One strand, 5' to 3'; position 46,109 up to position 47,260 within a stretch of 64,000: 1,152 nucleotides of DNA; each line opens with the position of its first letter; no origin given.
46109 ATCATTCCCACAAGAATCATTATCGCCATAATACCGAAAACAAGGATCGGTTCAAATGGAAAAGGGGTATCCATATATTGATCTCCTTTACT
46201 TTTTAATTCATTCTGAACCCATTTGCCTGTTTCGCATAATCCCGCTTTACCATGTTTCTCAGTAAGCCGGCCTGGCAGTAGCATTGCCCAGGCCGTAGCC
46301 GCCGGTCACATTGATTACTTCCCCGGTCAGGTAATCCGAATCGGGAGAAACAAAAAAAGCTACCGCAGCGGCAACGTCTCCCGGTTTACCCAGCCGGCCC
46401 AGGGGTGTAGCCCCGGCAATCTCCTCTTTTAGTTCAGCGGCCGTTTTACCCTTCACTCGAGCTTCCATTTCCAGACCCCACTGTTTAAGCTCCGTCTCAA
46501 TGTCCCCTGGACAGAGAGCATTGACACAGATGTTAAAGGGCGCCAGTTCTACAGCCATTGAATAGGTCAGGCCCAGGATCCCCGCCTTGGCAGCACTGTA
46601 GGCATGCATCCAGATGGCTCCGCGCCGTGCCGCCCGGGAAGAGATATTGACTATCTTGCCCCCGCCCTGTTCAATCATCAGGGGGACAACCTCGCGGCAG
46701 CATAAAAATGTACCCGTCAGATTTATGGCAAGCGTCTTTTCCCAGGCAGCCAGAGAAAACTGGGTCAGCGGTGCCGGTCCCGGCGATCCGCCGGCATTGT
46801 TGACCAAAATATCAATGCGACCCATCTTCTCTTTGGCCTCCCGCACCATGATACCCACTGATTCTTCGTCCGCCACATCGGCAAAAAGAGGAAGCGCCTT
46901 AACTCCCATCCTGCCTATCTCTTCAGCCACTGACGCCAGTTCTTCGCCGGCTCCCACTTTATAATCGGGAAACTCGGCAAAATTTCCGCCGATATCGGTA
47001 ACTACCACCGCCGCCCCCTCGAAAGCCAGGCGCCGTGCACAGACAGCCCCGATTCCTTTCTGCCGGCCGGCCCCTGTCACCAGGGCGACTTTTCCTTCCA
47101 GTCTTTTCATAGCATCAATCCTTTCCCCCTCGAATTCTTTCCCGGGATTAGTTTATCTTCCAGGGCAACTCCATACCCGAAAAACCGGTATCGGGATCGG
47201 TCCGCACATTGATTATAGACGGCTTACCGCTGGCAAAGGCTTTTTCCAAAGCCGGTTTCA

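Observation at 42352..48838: Metabolic-looking module embedded in the glycan locus, bracketed by junction elements 5 and 6: a YerE/YerF-like branched-sugar route is possible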

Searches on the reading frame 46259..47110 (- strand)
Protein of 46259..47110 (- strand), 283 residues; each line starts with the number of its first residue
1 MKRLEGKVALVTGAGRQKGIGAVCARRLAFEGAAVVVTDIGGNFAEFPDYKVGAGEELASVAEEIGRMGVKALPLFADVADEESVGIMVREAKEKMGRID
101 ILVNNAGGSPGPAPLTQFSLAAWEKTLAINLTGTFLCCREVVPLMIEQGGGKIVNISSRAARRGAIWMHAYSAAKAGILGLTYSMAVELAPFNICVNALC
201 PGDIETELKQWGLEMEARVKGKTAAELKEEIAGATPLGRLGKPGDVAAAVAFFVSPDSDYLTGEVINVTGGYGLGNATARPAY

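Call 3: search_protein_families(library=pfam, proteins=[window:46259-47110:-])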
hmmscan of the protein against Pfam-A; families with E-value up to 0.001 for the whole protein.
window:46259-47110:- (283 aa): 4 families
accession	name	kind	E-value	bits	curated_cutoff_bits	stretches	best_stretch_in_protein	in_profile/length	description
PF13561.12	adh_short_C2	-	1.4e-56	192.2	27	1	13-272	1-235/236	Enoyl-(Acyl carrier protein) reductase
PF00106.31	adh_short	-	3.2e-53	180.6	26.6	1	7-210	1-188/195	short chain dehydrogenase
PF23441.1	SDR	-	7.4e-09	35.8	27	1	76-271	67-254/258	SDR-like rossmann domain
PF08659.16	KR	-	3.8e-06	27.4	22.6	1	10-176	4-154/180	KR domain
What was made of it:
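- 46259..47110 (-): Classical short-chain dehydrogenase/reductase, 283 aa. adh_short and adh_short_C2 (call 3).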

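Call 4: search_protein_families(library=ncbifam, proteins=[window:46259-47110:-])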
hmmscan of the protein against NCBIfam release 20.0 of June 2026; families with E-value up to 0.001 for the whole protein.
window:46259-47110:- (283 aa): 227 families (the best 25 are shown)
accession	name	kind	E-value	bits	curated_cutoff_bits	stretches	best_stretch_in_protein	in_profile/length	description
NF005559.1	PRK07231.1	subfamily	7.2e-65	218.9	215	1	3-272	1-247/249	glucose 1-dehydrogenase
NF004198.0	PRK05653.1-3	equivalog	2.8e-62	210.4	296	1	2-272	3-246/248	3-oxoacyl-ACP reductase FabG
TIGR03971.1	SDR_subfam_1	subfamily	2.1e-61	207.6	300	1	4-272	1-268/271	mycofactocin-coupled SDR family oxidoreductase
NF009466.0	PRK12826.1-2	subfamily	3.3e-60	203.6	222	1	7-271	4-243/248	3-oxoacyl-ACP reductase FabG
NF004791.0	PRK06138.1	equivalog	7e-56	189.3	312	1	3-272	2-249/252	SDR family oxidoreductase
NF040490.1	SDR_subfam_3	subfamily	1.4e-55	188.6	385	1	3-272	1-263/268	mycofactocin-coupled SDR family oxidoreductase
NF005472.0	PRK07067.1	equivalog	5.4e-55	186.7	338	1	2-271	2-253/257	L-iditol 2-dehydrogenase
NF009093.0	PRK12429.1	subfamily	8.6e-54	182.5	258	1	3-272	2-256/259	3-hydroxybutyrate dehydrogenase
NF006366.0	PRK08589.1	equivalog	1.4e-53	181.9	386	1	1-272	1-252/272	SDR family oxidoreductase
TIGR01830.1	3oxo_ACP_reduc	equivalog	1.7e-53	181.8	297.75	1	9-271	1-237/239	3-oxoacyl-[acyl-carrier-protein] reductase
TIGR01963.1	PHB_DH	subfamily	1.4e-52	178.5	307.05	1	7-272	2-252/255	3-hydroxybutyrate dehydrogenase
NF005309.0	PRK06841.1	subfamily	2.4e-52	178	286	1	4-273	13-253/255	GolD/DthD family dehydrogenase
NF053701.1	CsHdxCHCADhChcB2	equivalog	3.1e-52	177.5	350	1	4-272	1-242/245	cis-4-hydroxycyclohexanecarboxylate dehydrogenase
NF004818.0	PRK06172.1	equivalog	4.7e-52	176.8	336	1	2-272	3-250/253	SDR family oxidoreductase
NF005853.0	PRK07774.1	equivalog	4.9e-52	176.8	303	1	2-272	2-246/250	SDR family oxidoreductase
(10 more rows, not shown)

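Call 10: find_encoding_contigs(protein=window:46259-47110:-, flank=10000, max_places=10)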
Protein window:46259-47110:- (283 aa): 3 contigs read that carry it; 3 places shown.
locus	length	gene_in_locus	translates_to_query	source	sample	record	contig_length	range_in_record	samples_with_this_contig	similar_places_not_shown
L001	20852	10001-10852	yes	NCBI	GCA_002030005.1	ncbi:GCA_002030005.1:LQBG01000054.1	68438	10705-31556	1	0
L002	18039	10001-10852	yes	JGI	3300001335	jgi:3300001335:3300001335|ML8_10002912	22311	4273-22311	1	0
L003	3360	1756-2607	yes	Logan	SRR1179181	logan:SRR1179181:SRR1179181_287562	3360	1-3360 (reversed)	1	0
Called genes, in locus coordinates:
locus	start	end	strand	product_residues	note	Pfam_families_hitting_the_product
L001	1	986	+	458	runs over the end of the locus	PF02558:ApbA (faint), PF03721:UDPG_MGDP_dh_N, PF00984:UDPG_MGDP_dh, PF03720:UDPG_MGDP_dh_C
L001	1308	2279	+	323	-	PF13439:Glyco_transf_4, PF13579:Glyco_trans_4_4, PF20706:GT4-conflict, PF13477:Glyco_trans_4_2 (weak), PF00534:Glycos_transf_1, PF13692:Glyco_trans_1_4, PF13524:Glyco_trans_1_2 (weak)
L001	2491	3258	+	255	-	PF00483:NTP_transferase, PF12804:NTP_transf_3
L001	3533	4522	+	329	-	PF04321:RmlD_sub_bind, PF01073:3Beta_HSD, PF01370:Epimerase, PF02719:Polysacc_synt_2, PF07993:NAD_binding_4, PF16363:GDP_Man_Dehyd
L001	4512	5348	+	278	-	PF00535:Glycos_transf_2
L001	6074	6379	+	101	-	-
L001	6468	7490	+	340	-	PF01073:3Beta_HSD, PF01370:Epimerase, PF02719:Polysacc_synt_2, PF04321:RmlD_sub_bind (weak), PF05368:NmrA, PF13460:NAD_binding_10, PF16363:GDP_Man_Dehyd, PF08485:Polysacc_syn_2C, +1 more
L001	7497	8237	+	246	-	PF01370:Epimerase, PF04321:RmlD_sub_bind (faint)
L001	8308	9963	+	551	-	PF02776:TPP_enzyme_N, PF00205:TPP_enzyme_M, PF02775:TPP_enzyme_C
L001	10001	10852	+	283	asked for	PF00106:adh_short, PF08659:KR (weak), PF13561:adh_short_C2, PF23441:SDR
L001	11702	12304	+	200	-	-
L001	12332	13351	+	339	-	PF08240:ADH_N, PF16912:Glu_dehyd_C, PF00107:ADH_zinc_N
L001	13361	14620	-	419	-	PF01208:URO-D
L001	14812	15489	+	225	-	-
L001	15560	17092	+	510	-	PF01943:Polysacc_synt, PF13440:Polysacc_synt_3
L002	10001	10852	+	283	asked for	PF00106:adh_short, PF08659:KR (weak), PF13561:adh_short_C2, PF23441:SDR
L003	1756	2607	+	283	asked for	PF00106:adh_short, PF08659:KR (weak), PF13561:adh_short_C2, PF23441:SDR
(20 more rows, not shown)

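Call 17: search_solved_structures(query=window:46259-47110:-, max_evalue=1e-40)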
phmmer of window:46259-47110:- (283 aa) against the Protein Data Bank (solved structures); distinct sequences matched with E-value up to 1e-40: 2.
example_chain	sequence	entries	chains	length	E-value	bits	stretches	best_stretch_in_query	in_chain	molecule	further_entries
2p68_A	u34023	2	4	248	2.5e-43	151.8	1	3-271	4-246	3-oxoacyl-[acyl-carrier-protein] reductase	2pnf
4nbu_A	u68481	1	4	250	5.2e-43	150.7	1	1-272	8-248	3-oxoacyl-(Acyl-carrier-protein) reductase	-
